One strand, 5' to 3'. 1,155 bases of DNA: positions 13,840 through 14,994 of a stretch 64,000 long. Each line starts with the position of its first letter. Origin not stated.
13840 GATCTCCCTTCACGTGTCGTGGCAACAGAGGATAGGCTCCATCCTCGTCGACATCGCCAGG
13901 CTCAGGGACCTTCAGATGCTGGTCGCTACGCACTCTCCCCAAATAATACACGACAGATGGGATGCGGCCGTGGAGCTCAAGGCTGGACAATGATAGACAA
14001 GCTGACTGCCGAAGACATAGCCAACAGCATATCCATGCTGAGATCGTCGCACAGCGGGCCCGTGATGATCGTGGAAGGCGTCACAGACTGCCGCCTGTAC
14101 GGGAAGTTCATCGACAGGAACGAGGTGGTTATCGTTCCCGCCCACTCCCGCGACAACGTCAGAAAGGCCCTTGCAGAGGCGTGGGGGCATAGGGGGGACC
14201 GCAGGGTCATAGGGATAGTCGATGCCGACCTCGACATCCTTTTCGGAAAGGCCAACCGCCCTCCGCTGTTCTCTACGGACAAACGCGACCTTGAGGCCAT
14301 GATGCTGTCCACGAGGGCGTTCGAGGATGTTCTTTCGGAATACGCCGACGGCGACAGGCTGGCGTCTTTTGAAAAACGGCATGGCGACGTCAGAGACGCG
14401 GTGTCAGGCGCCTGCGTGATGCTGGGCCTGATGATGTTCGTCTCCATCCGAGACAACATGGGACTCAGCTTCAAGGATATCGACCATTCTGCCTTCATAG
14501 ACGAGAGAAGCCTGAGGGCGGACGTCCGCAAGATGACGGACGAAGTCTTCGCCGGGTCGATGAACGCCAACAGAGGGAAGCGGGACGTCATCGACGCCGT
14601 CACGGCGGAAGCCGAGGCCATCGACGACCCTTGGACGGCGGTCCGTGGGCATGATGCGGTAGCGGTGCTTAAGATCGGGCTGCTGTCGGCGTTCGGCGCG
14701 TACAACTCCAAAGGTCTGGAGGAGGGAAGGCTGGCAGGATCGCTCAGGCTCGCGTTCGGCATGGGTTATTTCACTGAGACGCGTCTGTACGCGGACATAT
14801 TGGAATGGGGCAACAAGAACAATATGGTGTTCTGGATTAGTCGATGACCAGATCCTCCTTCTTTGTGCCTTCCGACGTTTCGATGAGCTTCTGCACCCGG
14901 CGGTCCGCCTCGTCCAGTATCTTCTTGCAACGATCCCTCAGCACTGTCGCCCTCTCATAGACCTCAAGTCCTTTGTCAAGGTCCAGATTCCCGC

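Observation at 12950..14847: ABC-type ATPase plus DUF4435/Toprim two-gene module: PARIS (AriA/AriB)-like anti-virus system in an archaeal context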

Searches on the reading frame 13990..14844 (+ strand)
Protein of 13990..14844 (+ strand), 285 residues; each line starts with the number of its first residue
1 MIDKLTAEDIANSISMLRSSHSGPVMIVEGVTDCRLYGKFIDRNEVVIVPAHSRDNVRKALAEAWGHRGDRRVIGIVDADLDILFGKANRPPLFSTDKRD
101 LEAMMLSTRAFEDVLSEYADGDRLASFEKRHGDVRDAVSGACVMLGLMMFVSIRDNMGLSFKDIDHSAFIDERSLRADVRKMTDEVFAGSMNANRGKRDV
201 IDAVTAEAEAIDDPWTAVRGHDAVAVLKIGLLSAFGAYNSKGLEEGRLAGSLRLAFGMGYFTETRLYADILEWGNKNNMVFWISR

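Call 3: search_protein_families(library=pfam, proteins=[window:13990-14844:+], max_evalue=1)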
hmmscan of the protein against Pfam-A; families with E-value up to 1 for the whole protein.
window:13990-14844:+ (285 aa): 1 family
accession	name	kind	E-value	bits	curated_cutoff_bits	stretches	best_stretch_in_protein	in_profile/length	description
PF14491.11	DUF4435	-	2.2e-08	34.6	27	1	24-120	3-104/238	Protein of unknown function (DUF4435)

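Call 4: search_protein_families(library=padloc, proteins=[window:13990-14844:+], max_evalue=1)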
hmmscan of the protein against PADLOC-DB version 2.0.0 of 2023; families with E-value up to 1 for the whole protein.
window:13990-14844:+ (285 aa): 1 family
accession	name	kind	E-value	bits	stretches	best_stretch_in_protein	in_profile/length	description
PDLC02983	AriB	-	6.7e-13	47.3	1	24-233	3-225/236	-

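Call 5: search_protein_families(library=ncbifam, proteins=[window:13990-14844:+], max_evalue=1)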
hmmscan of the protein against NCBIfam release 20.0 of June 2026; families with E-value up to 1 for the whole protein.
window:13990-14844:+ (285 aa): 0 families

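Call 7: search_solved_structures(query=window:13990-14844:+, max_evalue=10, show_alignments=3)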
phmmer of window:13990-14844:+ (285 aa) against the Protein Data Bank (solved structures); distinct sequences matched with E-value up to 10: 0.

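Call 8: find_homologous_proteins(query=window:13990-14844:+, max_evalue=0.001)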
Query window:13990-14844:+ (285 aa): 93 proteins with E <= 0.001 among 2599 candidates.
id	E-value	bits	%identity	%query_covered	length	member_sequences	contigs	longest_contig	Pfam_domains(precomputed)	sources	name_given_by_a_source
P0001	2.9e-184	629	100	100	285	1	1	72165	PF14491.12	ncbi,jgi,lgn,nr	ncbi:MAG: DUF4435 domain-containing protein [Candidatus Methanoplasma sp.]|jgi:hypothetical protein|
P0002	7.6e-138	476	75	100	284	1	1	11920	PF14491.12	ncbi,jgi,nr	ncbi:MAG: DUF4435 domain-containing protein [Candidatus Methanoplasma sp.]|jgi:hypothetical protein|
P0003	3.7e-113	395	60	100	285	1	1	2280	PF14491.12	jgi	jgi:hypothetical protein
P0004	2.3e-109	383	59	100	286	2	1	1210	PF14491.12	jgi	jgi:hypothetical protein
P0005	1.2e-108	381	58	99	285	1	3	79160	PF14491.12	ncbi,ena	-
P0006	1.6e-108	380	58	100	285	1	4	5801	PF14491.12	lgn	-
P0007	2.0e-108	380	59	100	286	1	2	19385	PF14491.12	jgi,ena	-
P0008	2.3e-108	380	56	100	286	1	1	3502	PF14491.12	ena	-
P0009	2.9e-107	376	59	99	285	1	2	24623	-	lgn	-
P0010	3.0e-107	376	57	99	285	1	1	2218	PF14491.12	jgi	jgi:hypothetical protein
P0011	7.9e-107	375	57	100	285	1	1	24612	PF14491.12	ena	-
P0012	2.1e-106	373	57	100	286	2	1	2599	PF14491.12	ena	-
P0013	7.2e-106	372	56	100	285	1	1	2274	PF14491.12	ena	-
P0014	9.0e-105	368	57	100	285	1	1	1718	PF14491.12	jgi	jgi:hypothetical protein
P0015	1.2e-104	367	56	100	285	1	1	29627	PF14491.12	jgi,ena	-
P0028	9.2e-101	355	52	100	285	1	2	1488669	PF14491.12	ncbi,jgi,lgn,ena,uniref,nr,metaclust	ncbi:hypothetical protein Mpt1_c06840 [Candidatus Methanoplasma termitum]|uniref:DUF4435 domain-cont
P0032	1.9e-87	311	49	100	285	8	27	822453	PF14491.12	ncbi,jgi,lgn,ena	ncbi:MAG: DUF4435 domain-containing protein [Candidatus Methanomethylophilaceae archaeon]|jgi:hypoth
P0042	4.4e-80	287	49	99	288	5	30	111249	PF14491.12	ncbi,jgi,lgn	ncbi:MAG: DUF4435 domain-containing protein [Candidatus Methanomethylophilaceae archaeon]|jgi:hypoth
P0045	8.8e-78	279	46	99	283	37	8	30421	PF14491.12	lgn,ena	-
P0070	1.0e-61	227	41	99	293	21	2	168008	-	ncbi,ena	-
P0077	2.8e-43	166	37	96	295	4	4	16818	PF14491.12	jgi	jgi:hypothetical protein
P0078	7.0e-42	162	37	96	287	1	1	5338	PF14491.12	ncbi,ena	-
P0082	4.2e-36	143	35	98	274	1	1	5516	PF14491.12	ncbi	-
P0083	1.2e-35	141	32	96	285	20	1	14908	PF14491.12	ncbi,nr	ncbi:MAG: DUF4435 domain-containing protein [Methanococcoides sp.]|nr:DUF4435 domain-containing prot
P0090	4.6e-30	123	31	96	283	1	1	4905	PF14491.12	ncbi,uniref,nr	ncbi:DUF4435 domain-containing protein [Spirulina sp. CS-785/01]|uniref:DUF4435 domain-containing pr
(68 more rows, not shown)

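Call 12: find_encoding_contigs(protein=P0028, flank=8000, max_places=2)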
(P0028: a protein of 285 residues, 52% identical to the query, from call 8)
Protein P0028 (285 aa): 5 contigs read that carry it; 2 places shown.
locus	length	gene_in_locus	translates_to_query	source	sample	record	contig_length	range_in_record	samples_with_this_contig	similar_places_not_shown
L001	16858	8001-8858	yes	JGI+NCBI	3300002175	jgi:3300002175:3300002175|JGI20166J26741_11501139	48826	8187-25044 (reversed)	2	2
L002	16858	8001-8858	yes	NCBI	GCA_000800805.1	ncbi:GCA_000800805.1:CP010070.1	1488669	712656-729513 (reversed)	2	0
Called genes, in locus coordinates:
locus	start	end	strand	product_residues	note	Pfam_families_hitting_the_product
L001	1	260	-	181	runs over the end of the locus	PF03266:NTPase_1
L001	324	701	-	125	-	PF04038:DHNA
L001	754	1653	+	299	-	PF02445:NadA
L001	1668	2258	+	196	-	PF13483:Lactamase_B_3, PF12706:Lactamase_B_2 (weak)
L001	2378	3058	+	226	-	PF00578:AhpC-TSA, PF08534:Redoxin, PF10417:1-cysPrx_C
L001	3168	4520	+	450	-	PF01262:AlaDh_PNT_C (faint), PF02254:TrkA_N, PF03807:F420_oxidored (faint), PF07992:Pyr_redox_2 (faint), PF13241:NAD_binding_7 (faint), PF02080:TrkA_C, PF02254:TrkA_N, PF02080:TrkA_C, +1 more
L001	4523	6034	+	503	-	PF02386:TrkH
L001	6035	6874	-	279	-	PF13428:TPR_14 (faint), PF14559:TPR_19 (faint)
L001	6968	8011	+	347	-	PF00005:ABC_tran (faint), PF13304:AAA_21, PF13175:AAA_15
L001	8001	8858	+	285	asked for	PF14491:DUF4435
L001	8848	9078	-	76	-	-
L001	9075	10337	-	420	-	PF13742:tRNA_anti_2, PF01336:tRNA_anti-codon, PF02601:Exonuc_VII_L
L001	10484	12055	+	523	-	PF13600:DUF4140, PF13598:DUF4139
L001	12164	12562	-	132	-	-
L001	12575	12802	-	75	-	PF09954:DUF2188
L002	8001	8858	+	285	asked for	PF14491:DUF4435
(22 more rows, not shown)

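Call 13: find_encoding_contigs(protein=P0032, flank=8000, max_places=2)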
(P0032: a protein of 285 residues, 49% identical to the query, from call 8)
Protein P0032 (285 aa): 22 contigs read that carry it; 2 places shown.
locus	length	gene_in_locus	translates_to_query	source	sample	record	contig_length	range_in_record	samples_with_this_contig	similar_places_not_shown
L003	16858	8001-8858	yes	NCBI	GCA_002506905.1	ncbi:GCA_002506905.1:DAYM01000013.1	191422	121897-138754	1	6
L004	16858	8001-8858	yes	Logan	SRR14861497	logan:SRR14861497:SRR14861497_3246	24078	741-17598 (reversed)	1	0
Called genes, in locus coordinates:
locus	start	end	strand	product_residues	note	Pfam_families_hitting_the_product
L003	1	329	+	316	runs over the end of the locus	PF02775:TPP_enzyme_C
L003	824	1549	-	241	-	PF01940:DUF92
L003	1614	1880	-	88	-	-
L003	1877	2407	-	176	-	PF13238:AAA_18, PF13207:AAA_17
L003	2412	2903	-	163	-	PF01948:PyrI, PF02748:PyrI_C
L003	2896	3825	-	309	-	PF02729:OTCace_N, PF00185:OTCace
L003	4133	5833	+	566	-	PF17884:DUF5591, PF01472:PUA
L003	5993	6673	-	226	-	PF13240:Zn_Ribbon_1 (weak)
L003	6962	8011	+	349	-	PF00005:ABC_tran (faint), PF13175:AAA_15, PF13304:AAA_21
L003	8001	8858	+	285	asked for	PF14491:DUF4435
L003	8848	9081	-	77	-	PF02609:Exonuc_VII_S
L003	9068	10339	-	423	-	PF13742:tRNA_anti_2, PF01336:tRNA_anti-codon, PF02601:Exonuc_VII_L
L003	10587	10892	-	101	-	-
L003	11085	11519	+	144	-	PF03061:4HBT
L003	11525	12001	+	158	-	-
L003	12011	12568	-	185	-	-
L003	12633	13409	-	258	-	PF13274:SocA_Panacea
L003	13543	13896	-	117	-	-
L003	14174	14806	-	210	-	-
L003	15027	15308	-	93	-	PF01817:CM_2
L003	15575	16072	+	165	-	-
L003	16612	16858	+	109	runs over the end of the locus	-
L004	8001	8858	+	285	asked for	PF14491:DUF4435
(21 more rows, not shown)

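Call 15: search_solved_structures(query=A1, max_evalue=10, show_alignments=2)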
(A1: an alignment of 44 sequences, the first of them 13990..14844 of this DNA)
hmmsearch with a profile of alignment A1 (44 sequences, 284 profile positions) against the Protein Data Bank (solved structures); distinct sequences matched with E-value up to 10: 4.
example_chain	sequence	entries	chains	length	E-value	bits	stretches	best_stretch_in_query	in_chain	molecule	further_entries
7y9n_A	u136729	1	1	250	0.07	15.3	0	124-158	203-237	Spike protein S2',5HB-H2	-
1t6t_1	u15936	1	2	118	0.076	15.2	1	10-80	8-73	putative protein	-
7wxz_A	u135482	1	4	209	0.31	13.2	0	114-158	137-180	Spike protein S2'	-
6tg6_A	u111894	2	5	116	0.76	11.9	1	21-80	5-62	Ribonuclease M5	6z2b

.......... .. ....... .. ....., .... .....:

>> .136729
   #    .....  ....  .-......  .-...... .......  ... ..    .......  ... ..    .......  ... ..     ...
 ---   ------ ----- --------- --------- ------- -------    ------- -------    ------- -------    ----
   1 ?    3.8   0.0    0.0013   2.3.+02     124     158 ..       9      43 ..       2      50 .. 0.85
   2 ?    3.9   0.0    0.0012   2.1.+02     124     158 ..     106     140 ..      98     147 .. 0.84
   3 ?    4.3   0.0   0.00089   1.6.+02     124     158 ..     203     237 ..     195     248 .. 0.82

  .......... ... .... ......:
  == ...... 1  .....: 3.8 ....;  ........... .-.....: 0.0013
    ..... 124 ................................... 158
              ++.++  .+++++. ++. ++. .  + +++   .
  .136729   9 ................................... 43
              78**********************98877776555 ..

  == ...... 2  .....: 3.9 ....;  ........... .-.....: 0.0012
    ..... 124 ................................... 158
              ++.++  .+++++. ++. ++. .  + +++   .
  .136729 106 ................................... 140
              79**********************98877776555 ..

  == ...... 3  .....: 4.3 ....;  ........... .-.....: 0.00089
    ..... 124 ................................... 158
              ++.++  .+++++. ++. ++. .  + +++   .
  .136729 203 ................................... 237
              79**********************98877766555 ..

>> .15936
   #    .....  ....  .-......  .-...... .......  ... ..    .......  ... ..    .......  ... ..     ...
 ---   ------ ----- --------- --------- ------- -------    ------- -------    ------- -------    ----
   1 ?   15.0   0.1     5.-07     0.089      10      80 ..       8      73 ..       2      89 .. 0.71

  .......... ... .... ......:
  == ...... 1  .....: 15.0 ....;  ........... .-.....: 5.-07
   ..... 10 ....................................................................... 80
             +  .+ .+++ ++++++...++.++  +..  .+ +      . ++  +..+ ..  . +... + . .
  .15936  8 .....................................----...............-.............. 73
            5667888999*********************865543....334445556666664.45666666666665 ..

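Call 21: find_encoding_contigs(protein=P0083, flank=6000, max_places=1)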
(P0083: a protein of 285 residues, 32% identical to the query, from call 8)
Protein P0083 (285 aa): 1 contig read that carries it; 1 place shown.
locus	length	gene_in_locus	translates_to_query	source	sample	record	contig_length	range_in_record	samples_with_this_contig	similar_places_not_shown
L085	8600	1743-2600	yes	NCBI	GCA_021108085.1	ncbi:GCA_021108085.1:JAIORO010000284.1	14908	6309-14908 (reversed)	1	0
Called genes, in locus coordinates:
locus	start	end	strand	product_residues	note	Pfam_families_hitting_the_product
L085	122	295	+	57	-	-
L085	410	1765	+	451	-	PF13175:AAA_15, PF13476:AAA_23 (weak), PF00005:ABC_tran (faint), PF13304:AAA_21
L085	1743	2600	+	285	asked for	PF14491:DUF4435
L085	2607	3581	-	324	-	PF08461:WHD_RNase_R, PF01995:NRD1_2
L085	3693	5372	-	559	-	PF03109:ABC1, PF00069:Pkinase (weak), PF27536:UbiB_helical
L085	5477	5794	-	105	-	PF05597:Phasin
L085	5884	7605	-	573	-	PF03193:RsgA_GTPase (faint), PF13555:AAA_29 (faint), PF00005:ABC_tran, PF13304:AAA_21 (faint), PF00005:ABC_tran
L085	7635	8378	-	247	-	PF01884:PcrB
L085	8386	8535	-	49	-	PF01020:Ribosomal_L40e (weak)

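Call 22: find_encoding_contigs(protein=P0077, flank=6000, max_places=1)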
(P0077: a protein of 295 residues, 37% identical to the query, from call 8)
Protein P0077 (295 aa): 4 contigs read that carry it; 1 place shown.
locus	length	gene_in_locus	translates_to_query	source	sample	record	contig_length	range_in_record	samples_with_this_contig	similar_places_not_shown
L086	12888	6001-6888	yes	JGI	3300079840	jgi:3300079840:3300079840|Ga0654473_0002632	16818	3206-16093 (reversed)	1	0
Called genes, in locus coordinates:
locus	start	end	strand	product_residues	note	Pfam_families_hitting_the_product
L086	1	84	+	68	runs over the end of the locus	PF05685:Uma2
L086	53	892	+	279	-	PF00005:ABC_tran, PF02463:SMC_N (faint)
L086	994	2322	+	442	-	PF19295:SufBD_N, PF01458:SUFBD_core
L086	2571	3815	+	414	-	PF00266:Aminotran_5, PF01041:DegT_DnrJ_EryC1 (weak), PF01053:Cys_Met_Meta_PP (faint)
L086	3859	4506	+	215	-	PF05685:Uma2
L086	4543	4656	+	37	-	-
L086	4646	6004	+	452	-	PF13175:AAA_15, PF13304:AAA_21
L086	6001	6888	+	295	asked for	PF14491:DUF4435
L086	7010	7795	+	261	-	PF04012:PspA_IM30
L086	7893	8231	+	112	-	PF00085:Thioredoxin, PF13098:Thioredoxin_2 (weak), PF13905:Thioredoxin_8 (weak)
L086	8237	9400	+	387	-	PF00155:Aminotran_1_2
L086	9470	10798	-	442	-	PF10092:DUF2330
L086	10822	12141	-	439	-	PF10092:DUF2330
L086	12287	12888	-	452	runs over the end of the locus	PF10092:DUF2330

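Call 23: find_encoding_contigs(protein=P0070, flank=6000, max_places=1)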
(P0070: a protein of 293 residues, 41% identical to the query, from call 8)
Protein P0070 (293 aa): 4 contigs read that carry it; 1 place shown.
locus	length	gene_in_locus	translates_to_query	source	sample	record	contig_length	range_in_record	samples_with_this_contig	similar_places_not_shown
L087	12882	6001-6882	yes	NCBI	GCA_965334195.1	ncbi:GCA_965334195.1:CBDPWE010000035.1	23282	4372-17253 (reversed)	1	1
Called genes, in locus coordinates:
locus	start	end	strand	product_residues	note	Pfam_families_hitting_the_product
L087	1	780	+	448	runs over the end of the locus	PF02254:TrkA_N, PF02080:TrkA_C, PF02254:TrkA_N, PF02080:TrkA_C (weak)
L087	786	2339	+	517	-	PF02386:TrkH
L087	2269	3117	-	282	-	PF14559:TPR_19 (faint), PF12895:ANAPC3 (faint), PF17004:SRP_TPR_like (weak)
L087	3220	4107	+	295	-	PF01758:SBF (weak)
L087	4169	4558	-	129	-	PF05168:HEPN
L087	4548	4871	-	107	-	PF01909:NTP_transf_2, PF18765:Polbeta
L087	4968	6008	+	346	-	PF02463:SMC_N (faint), PF00005:ABC_tran (faint), PF13304:AAA_21, PF13175:AAA_15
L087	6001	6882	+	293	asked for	-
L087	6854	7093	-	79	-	PF02609:Exonuc_VII_S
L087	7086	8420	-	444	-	PF13742:tRNA_anti_2, PF01336:tRNA_anti-codon (weak), PF02601:Exonuc_VII_L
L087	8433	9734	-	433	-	PF00709:Adenylsucc_synt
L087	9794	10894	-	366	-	PF02005:TRM, PF02475:TRM5-TYW2_MTfase (weak), PF13847:Methyltransf_31 (weak)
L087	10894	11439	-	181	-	PF03266:NTPase_1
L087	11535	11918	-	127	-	PF04038:DHNA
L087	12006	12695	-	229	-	PF01323:DSBA, PF13462:Thioredoxin_4 (faint)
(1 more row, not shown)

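Call 24: predict_structure(alignment_id=A1)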
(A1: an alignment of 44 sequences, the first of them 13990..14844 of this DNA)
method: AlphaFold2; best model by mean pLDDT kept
length: 285 residues; sequences in the alignment: 44
mean_pLDDT: 95.1   pTM: 0.90
mean pLDDT of the five models: 95.1, 94.8, 94.8, 94.6, 93.9
residues with pLDDT >= 90: 267; 70-90: 13; 50-70: 3; < 50: 2
segments of 3 or more residues with pLDDT < 50: none
pLDDT, mean of each block of 10 residues (from residue 1): 74 95 97 96 96 96 96 98 94 97 98 98 98 98 98 95 95 97 96 91 96 96 98 94 93 97 97 96 81
secondary structure, 60 per line:
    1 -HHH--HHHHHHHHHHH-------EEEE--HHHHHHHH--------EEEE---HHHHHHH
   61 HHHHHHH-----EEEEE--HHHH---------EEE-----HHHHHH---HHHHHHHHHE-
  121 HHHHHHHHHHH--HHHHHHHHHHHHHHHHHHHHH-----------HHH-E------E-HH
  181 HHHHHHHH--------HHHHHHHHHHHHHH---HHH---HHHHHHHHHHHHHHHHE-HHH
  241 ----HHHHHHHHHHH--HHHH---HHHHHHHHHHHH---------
elements in order: H7-17 E25-28 H31-38 E47-50 H54-67 E73-77 H80-83 E93-95 H101-106 H110-118 H121-131 H134-154 H179-188 H197-210 H220-235 H245-255 H258-261 H265-276

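Call 27: fold_search(model_id=the predicted structure, library=pdb)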
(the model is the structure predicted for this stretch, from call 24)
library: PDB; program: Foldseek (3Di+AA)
matches with E <= 10: 262; with E <= 0.001: 2
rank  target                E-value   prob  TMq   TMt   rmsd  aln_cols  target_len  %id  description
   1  8v46_D                2.9e-05  1.00  0.54  0.51   6.8       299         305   15  CryoEM structure of AriA-AriB complex (Form I) (released 2024-06-26)
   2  8ux9_A                3.2e-05  1.00  0.53  0.50   6.3       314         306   14  Asymmetric unit of the PARIS Immune Complex at 3.2 Angstrom Resolution (released 2024-09-18)
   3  2i5r_C                1.6e-01  0.72  0.17  0.36   5.0        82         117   24  Structure of small Toprim domain-containing protein from B. stearothermophilus in complex with Mg2+ (released 2007-07-03)
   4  2fcj_B                1.9e-01  0.66  0.17  0.37   5.8        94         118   21  Structure of small TOPRIM domain protein from Bacillus stearothermophilus. (released 2006-01-24)
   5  2i5r_A                2.6e-01  0.63  0.19  0.38   5.2        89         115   24  Structure of small Toprim domain-containing protein from B. stearothermophilus in complex with Mg2+ (released 2007-07-03)
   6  2fcj_A                2.9e-01  0.47  0.18  0.40   6.1       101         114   19  Structure of small TOPRIM domain protein from Bacillus stearothermophilus. (released 2006-01-24)
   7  2fcj_C                3.4e-01  0.51  0.17  0.35   5.4        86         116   22  Structure of small TOPRIM domain protein from Bacillus stearothermophilus. (released 2006-01-24)
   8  4q4l                  4.5e-01  0.05  0.15  0.11  18.6       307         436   14  Crystal structure of an ATP synthase subunit beta 1 (F1-B1) from Burkholderia thailandensis (released 2014-04-30)
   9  8soq_B                5.9e-01  0.13  0.16  0.21  12.2       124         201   18  S127A variant of LarB, a carboxylase/hydrolase involved in synthesis of the cofactor for lactate racemase, in complex  (released 2023-12-27)
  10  4l0o_H                7.0e-01  0.12  0.14  0.11  10.6       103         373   16  Structure determination of cystathionine gamma-synthase from Helicobacter pylori (released 2013-12-25)
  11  8apa_E1               7.0e-01  0.04  0.15  0.10  23.4       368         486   14  rotational state 1a of the Trypanosoma brucei mitochondrial ATP synthase dimer (released 2022-10-26)
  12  8qdx_D                7.4e-01  0.06  0.18  0.08  22.8       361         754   12  E. coli DNA gyrase bound to a DNA crossover (released 2024-04-10)
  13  7w9y_B                7.4e-01  0.04  0.16  0.13  18.9       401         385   10  Crystal structure of Bacillus subtilis YugJ in complex with NADP and nickel (released 2022-12-07)
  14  9ggq_B                8.2e-01  0.04  0.16  0.08  22.9       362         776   10  E.coli gyrase holocomplex with cleaved chirally wrapped 217 bp DNA fragment and moxifloxacin (released 2024-09-11)
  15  7mj0_A                9.2e-01  0.14  0.17  0.23  12.2       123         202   17  LarB, a carboxylase/hydrolase involved in synthesis of the cofactor for lactate racemase, in complex with adenosine mo (released 2021-09-29)
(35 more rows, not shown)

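Call 32: find_encoding_contigs(protein=P0090, flank=6000, max_places=1)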
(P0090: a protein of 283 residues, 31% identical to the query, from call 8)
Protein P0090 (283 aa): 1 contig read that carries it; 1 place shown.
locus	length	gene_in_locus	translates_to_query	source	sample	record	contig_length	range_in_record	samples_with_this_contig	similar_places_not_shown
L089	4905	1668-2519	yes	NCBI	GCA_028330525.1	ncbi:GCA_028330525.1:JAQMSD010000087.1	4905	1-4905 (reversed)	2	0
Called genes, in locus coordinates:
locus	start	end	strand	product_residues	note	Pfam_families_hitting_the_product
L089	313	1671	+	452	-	PF13175:AAA_15, PF13304:AAA_21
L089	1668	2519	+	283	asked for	PF14491:DUF4435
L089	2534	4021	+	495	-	PF18458:XPB_DRD, PF04851:ResIII, PF00270:DEAD, PF13307:Helicase_C_2 (faint), PF16203:ERCC3_RAD25_C, PF00271:Helicase_C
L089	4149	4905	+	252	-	?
